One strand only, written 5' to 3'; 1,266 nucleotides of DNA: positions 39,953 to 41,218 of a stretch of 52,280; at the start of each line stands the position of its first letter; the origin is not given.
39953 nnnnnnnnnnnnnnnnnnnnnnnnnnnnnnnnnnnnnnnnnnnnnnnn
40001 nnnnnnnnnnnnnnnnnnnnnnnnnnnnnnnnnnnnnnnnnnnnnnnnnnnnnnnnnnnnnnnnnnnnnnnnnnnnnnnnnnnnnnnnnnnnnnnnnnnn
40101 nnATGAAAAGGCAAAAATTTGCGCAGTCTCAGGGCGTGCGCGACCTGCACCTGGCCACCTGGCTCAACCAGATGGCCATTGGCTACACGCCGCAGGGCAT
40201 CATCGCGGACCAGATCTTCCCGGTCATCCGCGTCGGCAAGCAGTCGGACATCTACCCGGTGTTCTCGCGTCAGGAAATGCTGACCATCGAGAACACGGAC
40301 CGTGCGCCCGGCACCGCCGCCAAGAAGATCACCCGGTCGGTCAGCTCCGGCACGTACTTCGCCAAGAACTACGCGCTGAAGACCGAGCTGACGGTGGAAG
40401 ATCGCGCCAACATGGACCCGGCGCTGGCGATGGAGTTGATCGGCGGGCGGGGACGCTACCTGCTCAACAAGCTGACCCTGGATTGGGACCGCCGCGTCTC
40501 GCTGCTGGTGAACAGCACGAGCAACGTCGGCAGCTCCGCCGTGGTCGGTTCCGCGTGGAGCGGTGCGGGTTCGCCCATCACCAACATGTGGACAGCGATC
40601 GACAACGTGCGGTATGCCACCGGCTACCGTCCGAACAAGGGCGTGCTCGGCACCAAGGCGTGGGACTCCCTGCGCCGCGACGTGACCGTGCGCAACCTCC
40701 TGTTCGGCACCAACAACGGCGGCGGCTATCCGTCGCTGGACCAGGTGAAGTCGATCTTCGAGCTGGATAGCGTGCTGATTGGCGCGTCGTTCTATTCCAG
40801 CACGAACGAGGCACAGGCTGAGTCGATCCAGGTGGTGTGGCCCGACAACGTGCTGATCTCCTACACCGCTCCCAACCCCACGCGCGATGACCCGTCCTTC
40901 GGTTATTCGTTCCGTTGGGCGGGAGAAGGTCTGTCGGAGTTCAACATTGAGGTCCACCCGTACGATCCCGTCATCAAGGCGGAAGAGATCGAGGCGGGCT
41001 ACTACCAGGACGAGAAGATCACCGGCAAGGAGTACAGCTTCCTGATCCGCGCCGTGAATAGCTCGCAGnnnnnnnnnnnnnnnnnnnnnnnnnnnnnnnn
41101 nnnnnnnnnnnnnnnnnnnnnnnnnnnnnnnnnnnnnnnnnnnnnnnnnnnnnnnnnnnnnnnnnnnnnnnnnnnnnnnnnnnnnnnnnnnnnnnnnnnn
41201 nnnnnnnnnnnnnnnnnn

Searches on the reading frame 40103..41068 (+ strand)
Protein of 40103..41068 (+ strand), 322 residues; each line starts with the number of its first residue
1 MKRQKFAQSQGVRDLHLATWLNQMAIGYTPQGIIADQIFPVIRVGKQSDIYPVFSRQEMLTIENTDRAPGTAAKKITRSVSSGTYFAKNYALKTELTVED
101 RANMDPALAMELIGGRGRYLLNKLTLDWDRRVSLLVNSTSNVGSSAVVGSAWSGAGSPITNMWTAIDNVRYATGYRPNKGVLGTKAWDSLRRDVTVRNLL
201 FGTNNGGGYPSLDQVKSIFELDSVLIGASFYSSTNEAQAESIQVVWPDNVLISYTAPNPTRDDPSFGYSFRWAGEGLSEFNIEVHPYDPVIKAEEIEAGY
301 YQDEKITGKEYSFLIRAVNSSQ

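Call 9: search_protein_families(library=phrogs, proteins=[window:40103-41068:+], max_evalue=0.001)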
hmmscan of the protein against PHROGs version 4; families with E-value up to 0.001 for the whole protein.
window:40103-41068:+ (322 aa): 2 families
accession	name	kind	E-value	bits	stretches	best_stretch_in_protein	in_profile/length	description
phrog_1005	-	head and packaging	1.3e-52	180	1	15-319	10-314/315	major head protein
phrog_29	-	head and packaging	2.3e-05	24.7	1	148-222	187-263/439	major head protein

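Call 10: search_protein_families(library=pfam, proteins=[window:40103-41068:+], max_evalue=0.01)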
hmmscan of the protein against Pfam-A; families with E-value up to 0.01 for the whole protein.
window:40103-41068:+ (322 aa): 0 families

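Call 28: search_protein_families(library=ncbifam, proteins=[window:40103-41068:+], max_evalue=0.01)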
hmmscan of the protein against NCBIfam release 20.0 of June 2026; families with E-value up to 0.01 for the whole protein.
window:40103-41068:+ (322 aa): 0 families

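Call 46: find_related_loci(query=window:40103-41068:+, collection=viral_contigs, flank=8000)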
Query window:40103-41068:+ (322 aa) in viral_contigs; peptide patterns used: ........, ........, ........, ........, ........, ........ (x = any residue, [..] = any of these).
115 stretches matched a pattern; 112 encode a relative of the query (tblastn E <= 1e-3); the best 80 are kept; 80 distinct loci.
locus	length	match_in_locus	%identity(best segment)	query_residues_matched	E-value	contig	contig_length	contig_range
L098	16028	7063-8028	100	1-322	0e+0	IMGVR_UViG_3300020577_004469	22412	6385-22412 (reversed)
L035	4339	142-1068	57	13-321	1e-121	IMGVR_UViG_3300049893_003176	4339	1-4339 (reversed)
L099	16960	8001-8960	54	2-321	2e-116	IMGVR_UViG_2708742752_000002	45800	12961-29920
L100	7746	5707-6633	55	13-321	1e-114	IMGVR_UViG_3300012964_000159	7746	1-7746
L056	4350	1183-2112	53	13-322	2e-115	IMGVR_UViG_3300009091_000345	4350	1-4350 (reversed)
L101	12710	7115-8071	54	3-321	9e-113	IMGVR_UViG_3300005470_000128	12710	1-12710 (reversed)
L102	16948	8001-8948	55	5-321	6e-111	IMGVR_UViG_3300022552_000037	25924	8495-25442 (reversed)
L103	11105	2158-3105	55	5-321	6e-111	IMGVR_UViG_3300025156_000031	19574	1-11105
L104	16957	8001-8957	53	4-321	4e-108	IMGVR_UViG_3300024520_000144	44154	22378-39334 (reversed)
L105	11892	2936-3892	53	4-321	4e-108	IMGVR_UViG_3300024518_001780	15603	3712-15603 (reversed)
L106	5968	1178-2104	54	13-321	7e-107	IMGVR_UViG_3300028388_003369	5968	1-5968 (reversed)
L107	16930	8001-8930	53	13-321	2e-107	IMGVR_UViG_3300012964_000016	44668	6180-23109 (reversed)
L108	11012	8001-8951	53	6-321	3e-106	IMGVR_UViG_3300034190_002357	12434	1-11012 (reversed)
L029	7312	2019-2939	54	13-319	1e-105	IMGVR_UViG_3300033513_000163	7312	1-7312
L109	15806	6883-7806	50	13-319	1e-101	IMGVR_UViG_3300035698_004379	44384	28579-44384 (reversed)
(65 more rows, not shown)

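Call 68: search_dna_similar(query=window:40103-41068:+, collection=phages, mode=protein, max_rows=25, max_evalue=0.001)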
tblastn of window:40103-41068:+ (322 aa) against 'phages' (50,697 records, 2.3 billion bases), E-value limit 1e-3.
Records with a match: 79; places in all: 79; records where one place covers at least 80% of the query: 47.
Best place of each record, by identity: <60% 79.
By first word of the organism name: Pseudomonas 30; Arthrobacter 14; Burkholderia 9; Rhizobium 9; Roseobacter 6; Escherichia 2; Bacillus 1; Ralstonia 1; Enterobacter 1; Ruegeria 1; and 5 more.
By host as written in the record: Pseudomonas aeruginosa 18; Arthrobacter sp. ATCC 21022 11; - 7; Burkholderia sp. 5; Roseobacter denitrificans OCh114 4; Arthrobacter globiformis B-2979 3; Burkholderia thailandensis 2; Pseudomonas aeruginosa PAO1 (ATCC 15692) 2; and 27 more.
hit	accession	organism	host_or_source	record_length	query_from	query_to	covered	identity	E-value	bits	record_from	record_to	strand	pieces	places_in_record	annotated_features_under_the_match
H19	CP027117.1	Bacillus phage EZ-2018a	Bacillus pumilus strain 145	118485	12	309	93%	27.8%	2e-17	89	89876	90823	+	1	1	record has no annotation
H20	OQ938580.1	Arthrobacter phage Ottawa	Arthrobacter globiformis B-2979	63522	2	318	98%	23.6%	7e-14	78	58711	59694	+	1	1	100: major capsid protein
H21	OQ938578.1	Arthrobacter phage Kharcho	Arthrobacter globiformis B-2979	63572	2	318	98%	23.6%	7e-14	78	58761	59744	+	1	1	100: major capsid protein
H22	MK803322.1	Pseudomonas phage RSP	Pseudomonas aeruginosa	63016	14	318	95%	23.5%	1e-13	78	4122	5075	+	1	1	capsid related protein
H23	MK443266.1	Pseudomonas phage RSP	Pseudomonas aeruginosa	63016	14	318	95%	23.5%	1e-13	78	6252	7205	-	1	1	record has no annotation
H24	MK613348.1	Roseobacter phage CRP-6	Rhodobacteraceae bacterium FZCC0042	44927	15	318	94%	23.3%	3e-9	64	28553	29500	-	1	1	capsid protein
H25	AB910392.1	Pseudomonas phage KPP23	Pseduomonas aeruginosa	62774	14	318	95%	23.1%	2e-13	77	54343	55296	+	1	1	major capsid protein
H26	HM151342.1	Roseobacter phage RDJL Phi 1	Roseobacter denitrificans OCh114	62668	14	274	81%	26.2%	2e-16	86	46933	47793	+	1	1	capsid related protein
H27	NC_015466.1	Roseobacter phage RDJL Phi 1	Roseobacter denitrificans OCh114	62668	14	274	81%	26.2%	2e-16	86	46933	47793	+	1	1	major head protein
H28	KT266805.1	Roseobacter phage RDJL Phi 2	Roseobacter denitrificans OCh114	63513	14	274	81%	25.9%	7e-16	84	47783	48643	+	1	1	capsid related protein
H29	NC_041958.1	Roseobacter phage RDJL Phi 2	Roseobacter denitrificans OCh114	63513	14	274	81%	25.9%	7e-16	84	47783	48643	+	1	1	major head protein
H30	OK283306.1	Roseobacter phage RDJL6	Roseobacter denitrificans OCh 114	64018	14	274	81%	25.9%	8e-16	84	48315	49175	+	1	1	capsid related protein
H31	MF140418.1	Arthrobacter phage LiSara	Arthrobacter sp. ATCC 21022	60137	11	318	96%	21.9%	3e-12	73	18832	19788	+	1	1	25: major capsid protein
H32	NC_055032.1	Arthrobacter phage LiSara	Arthrobacter sp. ATCC 21022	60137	11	318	96%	21.9%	3e-12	73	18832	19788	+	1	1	25: major head protein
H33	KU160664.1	Arthrobacter phage Salgado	Arthrobacter sp. ATCC 21022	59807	11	318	96%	21.9%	5e-12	73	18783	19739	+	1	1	26: capsid protein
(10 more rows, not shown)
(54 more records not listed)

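Call 70: get_annotated_region(hit=H27, flank=6000)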
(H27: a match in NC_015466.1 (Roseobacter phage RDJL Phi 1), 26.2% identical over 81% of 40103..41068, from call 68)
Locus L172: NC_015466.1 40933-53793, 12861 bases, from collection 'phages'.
description: Roseobacter phage RDJL Phi 1, complete genome.
organism: Roseobacter phage RDJL Phi 1 (NCBI taxid 562742)
taxonomy: Viruses; Duplodnaviria; Heunggongvirae; Uroviricota; Caudoviricetes; Xiamenvirus; Xiamenvirus RDJL1
host: Roseobacter denitrificans OCh114; source: South China Sea surface seawater; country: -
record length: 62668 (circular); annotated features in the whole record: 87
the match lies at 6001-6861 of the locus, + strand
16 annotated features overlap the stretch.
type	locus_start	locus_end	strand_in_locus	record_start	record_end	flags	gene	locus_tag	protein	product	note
CDS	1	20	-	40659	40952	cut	-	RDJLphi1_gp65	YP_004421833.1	hypothetical protein RDJLphi1_gp65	-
CDS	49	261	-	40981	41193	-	-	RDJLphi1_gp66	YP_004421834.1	hypothetical protein RDJLphi1_gp66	-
CDS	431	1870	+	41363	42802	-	-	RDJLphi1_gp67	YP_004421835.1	portal protein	-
CDS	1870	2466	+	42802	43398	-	-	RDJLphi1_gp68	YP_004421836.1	head-tail adaptor Ad1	-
CDS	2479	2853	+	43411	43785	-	-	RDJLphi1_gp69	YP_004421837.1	hypothetical protein RDJLphi1_gp69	-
CDS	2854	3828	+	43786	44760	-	-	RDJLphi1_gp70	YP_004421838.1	head morphogenesis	-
CDS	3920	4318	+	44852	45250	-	-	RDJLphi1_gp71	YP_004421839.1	DNA methyltransferase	-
CDS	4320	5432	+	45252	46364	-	-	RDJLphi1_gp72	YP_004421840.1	hypothetical protein RDJLphi1_gp72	-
CDS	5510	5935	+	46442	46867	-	-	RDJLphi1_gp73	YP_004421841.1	hypothetical protein RDJLphi1_gp73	-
CDS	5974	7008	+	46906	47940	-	-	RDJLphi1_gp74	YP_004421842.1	major head protein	-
CDS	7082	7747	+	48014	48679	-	-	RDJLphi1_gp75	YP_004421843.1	hypothetical protein RDJLphi1_gp75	-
CDS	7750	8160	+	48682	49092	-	-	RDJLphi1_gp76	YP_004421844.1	tail completion or Neck1 protein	-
CDS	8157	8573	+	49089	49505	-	-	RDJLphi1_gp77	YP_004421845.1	tail terminator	-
CDS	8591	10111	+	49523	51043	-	-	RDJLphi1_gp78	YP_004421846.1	major capsid protein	-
CDS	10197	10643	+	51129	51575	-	-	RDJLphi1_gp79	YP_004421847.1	hypothetical protein RDJLphi1_gp79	-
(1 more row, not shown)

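Call 71: get_annotated_region(hit=H25, flank=6000)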
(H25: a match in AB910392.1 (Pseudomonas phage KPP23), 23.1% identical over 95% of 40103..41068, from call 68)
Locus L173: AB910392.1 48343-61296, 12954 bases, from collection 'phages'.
description: Pseudomonas phage KPP23 DNA, complete sequence.
organism: Pseudomonas phage KPP23 (NCBI taxid 1462581)
taxonomy: Viruses; Duplodnaviria; Heunggongvirae; Uroviricota; Caudoviricetes
host: Pseduomonas aeruginosa; source: -; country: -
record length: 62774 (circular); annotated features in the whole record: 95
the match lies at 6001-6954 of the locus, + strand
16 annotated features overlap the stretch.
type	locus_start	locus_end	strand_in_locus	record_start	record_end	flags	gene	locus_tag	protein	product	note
CDS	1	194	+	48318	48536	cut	-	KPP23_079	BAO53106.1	hypothetical protein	ORF079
CDS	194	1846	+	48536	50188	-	-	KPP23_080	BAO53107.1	virion protein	ORF080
CDS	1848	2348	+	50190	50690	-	-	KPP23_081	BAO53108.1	hypothetical protein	ORF081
CDS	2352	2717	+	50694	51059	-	-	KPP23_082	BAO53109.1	hypothetical protein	ORF082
CDS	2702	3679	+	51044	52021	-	-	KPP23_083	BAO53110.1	putative head morphogenesis protein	ORF083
CDS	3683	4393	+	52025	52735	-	-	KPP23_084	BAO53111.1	hypothetical protein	ORF084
CDS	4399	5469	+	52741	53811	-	-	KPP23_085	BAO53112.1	hypothetical protein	ORF085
CDS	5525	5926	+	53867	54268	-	-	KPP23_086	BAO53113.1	virion protein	ORF086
CDS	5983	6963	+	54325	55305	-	-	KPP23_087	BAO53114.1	major capsid protein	ORF087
CDS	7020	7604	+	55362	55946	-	-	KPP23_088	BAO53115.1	hypothetical protein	ORF088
CDS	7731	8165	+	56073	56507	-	-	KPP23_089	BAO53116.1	hypothetical protein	ORF089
CDS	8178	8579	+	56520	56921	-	-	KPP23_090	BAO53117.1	hypothetical protein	ORF090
CDS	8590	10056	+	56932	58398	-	-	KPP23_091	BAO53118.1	virion protein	ORF091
CDS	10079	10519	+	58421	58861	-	-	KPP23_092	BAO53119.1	hypothetical protein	ORF092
CDS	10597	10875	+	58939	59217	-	-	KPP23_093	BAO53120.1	hypothetical protein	ORF093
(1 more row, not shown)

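Call 81: get_annotated_region(hit=H20, flank=4000)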
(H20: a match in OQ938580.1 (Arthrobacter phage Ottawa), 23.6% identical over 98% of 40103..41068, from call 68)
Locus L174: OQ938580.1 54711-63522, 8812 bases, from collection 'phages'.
description: Arthrobacter phage Ottawa, complete genome.
organism: Arthrobacter phage Ottawa (NCBI taxid 2927279)
taxonomy: Viruses; Duplodnaviria; Heunggongvirae; Uroviricota; Caudoviricetes
host: Arthrobacter globiformis B-2979; source: soil; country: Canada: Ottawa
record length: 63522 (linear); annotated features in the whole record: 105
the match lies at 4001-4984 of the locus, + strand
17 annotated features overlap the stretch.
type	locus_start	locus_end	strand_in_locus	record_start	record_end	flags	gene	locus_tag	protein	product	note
CDS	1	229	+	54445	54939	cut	89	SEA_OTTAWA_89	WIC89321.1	hypothetical protein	-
CDS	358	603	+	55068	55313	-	90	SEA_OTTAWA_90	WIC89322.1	hypothetical protein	-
CDS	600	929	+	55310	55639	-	91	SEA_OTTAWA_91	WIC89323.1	hypothetical protein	-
CDS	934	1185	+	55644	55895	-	92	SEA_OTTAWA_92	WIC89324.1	hypothetical protein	-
CDS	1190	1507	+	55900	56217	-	93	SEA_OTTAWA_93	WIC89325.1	hypothetical protein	-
CDS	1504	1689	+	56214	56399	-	94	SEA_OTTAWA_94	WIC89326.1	hypothetical protein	-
CDS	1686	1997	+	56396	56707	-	95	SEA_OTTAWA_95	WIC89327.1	hypothetical protein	-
CDS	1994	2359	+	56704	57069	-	96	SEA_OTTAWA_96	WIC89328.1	hypothetical protein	-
CDS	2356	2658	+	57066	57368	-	97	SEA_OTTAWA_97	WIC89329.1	hypothetical protein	-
CDS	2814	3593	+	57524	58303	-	98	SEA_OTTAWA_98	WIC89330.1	hypothetical protein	-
CDS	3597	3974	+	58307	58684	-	99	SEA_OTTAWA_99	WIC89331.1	head fiber protein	-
CDS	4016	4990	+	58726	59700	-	100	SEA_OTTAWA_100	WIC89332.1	major capsid protein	-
CDS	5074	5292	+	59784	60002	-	101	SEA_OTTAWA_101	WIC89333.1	hypothetical protein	-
CDS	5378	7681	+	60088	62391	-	102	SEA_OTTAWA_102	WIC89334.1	hypothetical protein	-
CDS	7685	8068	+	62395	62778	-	103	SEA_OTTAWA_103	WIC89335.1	hypothetical protein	-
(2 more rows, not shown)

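Call 82: get_annotated_region(hit=H24, flank=4000)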
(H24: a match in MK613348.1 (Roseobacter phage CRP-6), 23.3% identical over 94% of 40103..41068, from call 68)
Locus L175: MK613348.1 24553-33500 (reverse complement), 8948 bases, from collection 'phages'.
description: Roseobacter phage CRP-6, complete genome.
organism: Roseobacter phage CRP-6 (NCBI taxid 2559285)
taxonomy: Viruses; Duplodnaviria; Heunggongvirae; Uroviricota; Caudoviricetes
host: Rhodobacteraceae bacterium FZCC0042; source: East Sea of China; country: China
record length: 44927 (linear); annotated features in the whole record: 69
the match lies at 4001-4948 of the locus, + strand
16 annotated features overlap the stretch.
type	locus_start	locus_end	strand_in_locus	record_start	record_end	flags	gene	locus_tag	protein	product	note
CDS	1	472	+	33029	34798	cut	-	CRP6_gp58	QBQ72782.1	hypothetical protein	-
CDS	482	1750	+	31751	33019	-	-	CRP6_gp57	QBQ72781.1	hypothetical protein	-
CDS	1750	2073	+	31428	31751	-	-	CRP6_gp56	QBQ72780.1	hypothetical protein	-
CDS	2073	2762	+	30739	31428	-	-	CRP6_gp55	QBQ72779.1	hypothetical protein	-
CDS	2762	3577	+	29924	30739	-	-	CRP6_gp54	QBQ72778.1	hypothetical protein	-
CDS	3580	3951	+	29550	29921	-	-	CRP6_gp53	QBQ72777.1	hypothetical protein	-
CDS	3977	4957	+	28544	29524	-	-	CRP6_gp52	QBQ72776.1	capsid protein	-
CDS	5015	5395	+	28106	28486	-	-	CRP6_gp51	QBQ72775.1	hypothetical protein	-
CDS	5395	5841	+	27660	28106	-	-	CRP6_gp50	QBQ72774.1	hypothetical protein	-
CDS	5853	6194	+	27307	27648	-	-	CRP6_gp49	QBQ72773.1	hypothetical protein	-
CDS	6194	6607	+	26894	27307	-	-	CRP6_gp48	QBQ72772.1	hypothetical protein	-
CDS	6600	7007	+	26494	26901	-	-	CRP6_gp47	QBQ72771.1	hypothetical protein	-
CDS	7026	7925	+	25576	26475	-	-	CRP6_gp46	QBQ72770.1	putative tail structural protein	-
CDS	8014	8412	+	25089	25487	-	-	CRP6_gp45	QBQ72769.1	hypothetical protein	-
CDS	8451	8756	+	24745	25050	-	-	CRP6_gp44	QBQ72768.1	hypothetical protein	-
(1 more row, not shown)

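Call 83: get_annotated_region(hit=H19, flank=4000)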
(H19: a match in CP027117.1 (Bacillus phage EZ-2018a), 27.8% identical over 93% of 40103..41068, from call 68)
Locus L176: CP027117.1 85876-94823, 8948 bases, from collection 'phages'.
description: Bacillus phage EZ-2018a, complete genome.
organism: Bacillus phage EZ-2018a (NCBI taxid 2100124)
taxonomy: Viruses; Duplodnaviria; Heunggongvirae; Uroviricota; Caudoviricetes; Jenstvirus
host: Bacillus pumilus strain 145; source: Sediment top; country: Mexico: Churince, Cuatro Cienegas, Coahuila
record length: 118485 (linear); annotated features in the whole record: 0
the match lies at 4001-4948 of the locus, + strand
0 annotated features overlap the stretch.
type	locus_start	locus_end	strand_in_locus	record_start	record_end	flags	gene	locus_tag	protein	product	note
